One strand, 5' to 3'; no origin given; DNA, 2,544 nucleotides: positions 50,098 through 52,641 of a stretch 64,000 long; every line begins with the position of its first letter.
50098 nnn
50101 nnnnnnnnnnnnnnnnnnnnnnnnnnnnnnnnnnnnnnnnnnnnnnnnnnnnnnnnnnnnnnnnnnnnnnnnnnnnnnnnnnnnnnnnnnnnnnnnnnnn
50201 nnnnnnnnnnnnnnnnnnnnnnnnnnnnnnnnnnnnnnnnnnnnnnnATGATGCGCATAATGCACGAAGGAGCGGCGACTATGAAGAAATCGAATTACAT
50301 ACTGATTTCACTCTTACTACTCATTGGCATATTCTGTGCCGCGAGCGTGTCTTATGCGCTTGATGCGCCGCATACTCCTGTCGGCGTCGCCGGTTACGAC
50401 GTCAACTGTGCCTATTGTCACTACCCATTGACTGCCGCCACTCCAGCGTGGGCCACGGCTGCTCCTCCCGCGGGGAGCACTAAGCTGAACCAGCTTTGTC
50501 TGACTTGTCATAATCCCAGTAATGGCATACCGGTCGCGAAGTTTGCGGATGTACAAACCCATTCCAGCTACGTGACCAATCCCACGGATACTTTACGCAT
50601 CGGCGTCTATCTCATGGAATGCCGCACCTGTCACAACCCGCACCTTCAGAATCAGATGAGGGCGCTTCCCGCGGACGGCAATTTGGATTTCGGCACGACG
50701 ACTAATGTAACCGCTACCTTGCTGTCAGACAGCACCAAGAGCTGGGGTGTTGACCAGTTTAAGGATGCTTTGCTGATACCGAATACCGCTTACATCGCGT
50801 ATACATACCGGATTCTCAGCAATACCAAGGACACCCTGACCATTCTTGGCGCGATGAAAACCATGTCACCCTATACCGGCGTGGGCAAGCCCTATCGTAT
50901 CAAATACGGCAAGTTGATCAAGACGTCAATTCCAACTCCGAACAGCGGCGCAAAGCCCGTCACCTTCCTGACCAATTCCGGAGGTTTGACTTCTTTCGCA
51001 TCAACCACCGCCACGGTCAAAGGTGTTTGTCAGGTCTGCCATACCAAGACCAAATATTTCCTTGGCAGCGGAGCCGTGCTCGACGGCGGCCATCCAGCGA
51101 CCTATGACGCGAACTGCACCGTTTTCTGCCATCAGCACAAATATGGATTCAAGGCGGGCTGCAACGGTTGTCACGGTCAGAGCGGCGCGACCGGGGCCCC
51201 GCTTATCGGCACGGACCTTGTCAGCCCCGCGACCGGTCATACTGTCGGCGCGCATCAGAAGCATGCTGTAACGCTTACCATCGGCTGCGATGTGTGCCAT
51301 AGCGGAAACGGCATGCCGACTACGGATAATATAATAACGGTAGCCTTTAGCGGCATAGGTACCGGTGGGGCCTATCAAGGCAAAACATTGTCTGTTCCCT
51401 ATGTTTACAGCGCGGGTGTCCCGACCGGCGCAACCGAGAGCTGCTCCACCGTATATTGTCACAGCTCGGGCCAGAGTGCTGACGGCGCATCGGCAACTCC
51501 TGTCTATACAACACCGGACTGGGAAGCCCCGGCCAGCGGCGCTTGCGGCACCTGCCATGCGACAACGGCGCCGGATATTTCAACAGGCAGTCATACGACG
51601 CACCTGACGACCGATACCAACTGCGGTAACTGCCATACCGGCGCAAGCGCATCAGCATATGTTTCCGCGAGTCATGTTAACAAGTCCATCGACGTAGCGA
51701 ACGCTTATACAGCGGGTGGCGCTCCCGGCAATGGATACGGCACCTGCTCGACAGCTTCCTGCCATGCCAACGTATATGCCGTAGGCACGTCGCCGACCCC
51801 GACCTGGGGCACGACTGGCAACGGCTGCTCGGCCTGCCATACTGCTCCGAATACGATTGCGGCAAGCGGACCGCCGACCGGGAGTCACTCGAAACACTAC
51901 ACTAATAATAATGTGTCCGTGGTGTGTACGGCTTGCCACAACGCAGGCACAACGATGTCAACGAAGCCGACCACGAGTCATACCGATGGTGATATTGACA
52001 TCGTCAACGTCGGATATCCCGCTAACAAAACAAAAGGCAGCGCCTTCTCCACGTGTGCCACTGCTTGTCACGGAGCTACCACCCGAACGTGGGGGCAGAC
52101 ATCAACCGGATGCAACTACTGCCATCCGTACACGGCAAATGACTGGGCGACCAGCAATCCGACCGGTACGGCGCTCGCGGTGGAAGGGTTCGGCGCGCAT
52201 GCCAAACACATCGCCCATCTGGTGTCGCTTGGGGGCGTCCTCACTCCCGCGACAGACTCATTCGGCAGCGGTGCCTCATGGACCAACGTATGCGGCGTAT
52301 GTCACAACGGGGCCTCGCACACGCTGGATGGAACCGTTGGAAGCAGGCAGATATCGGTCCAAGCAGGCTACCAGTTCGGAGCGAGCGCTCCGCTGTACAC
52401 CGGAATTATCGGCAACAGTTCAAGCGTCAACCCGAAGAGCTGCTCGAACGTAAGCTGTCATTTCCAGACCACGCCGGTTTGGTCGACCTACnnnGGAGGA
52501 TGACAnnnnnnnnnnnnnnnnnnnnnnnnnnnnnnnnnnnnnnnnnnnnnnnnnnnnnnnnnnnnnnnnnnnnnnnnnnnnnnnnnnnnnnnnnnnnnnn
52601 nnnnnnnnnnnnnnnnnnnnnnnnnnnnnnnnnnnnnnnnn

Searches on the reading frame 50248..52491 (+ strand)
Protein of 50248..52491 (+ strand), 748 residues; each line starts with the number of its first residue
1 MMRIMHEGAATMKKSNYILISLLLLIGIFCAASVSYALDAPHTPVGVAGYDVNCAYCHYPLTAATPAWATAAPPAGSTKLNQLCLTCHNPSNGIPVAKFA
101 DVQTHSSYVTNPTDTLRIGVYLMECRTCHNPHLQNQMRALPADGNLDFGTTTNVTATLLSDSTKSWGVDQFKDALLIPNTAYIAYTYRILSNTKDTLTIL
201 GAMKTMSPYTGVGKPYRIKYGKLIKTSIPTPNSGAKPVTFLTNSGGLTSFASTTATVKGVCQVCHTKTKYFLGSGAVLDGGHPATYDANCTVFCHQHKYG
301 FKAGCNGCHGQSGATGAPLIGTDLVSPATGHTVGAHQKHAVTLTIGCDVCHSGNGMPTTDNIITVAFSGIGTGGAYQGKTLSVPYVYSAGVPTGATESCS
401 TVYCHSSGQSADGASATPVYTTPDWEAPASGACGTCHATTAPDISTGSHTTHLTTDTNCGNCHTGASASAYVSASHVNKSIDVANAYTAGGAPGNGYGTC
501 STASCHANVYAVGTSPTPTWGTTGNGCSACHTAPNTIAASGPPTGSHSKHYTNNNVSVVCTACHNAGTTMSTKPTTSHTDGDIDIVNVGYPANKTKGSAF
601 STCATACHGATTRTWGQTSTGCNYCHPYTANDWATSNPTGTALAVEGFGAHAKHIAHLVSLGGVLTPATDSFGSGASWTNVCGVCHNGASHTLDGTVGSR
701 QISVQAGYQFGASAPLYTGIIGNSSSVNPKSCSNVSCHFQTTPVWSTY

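Call 5: search_protein_families(library=pfam, proteins=[window:50248-52491:+], max_evalue=0.1)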
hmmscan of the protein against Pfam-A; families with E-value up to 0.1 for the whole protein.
window:50248-52491:+ (748 aa): 4 families
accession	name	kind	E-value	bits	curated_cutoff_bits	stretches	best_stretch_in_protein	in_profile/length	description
PF14522.11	Cytochrome_C7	-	8.2e-16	58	24.8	3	50-130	12-67/67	Cytochrome c7 and related cytochrome c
PF09698.15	GSu_C4xC__C2xCH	-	8.5e-08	33.2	21.7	1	398-437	1-36/36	Geobacter CxxxxCH...CXXCH motif (GSu_C4xC__C2xCH)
PF14537.11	Cytochrom_c3_2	-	5.6e-07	30.4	25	1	51-136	6-71/79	Cytochrome c3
PF09699.15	Paired_CXXCH_1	-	0.00047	20.2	20.6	2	42-90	1-38/41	Doubled CXXCH motif (Paired_CXXCH_1)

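Call 6: search_protein_families(library=ncbifam, proteins=[window:50248-52491:+], max_evalue=0.1)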
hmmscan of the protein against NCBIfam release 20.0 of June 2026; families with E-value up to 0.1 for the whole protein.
window:50248-52491:+ (748 aa): 2 families
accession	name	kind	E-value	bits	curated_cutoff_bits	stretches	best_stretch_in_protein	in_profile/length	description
TIGR01904.2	GSu_C4xC__C2xCH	domain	1.2e-20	73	27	4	392-452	17-73/73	CxxxxCH/CxxCH domain c-type cytochrome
TIGR04257.1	nanowire_3heme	domain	0.0038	17.3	40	0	448-468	16-35/75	c(7)-type cytochrome triheme domain-containing protein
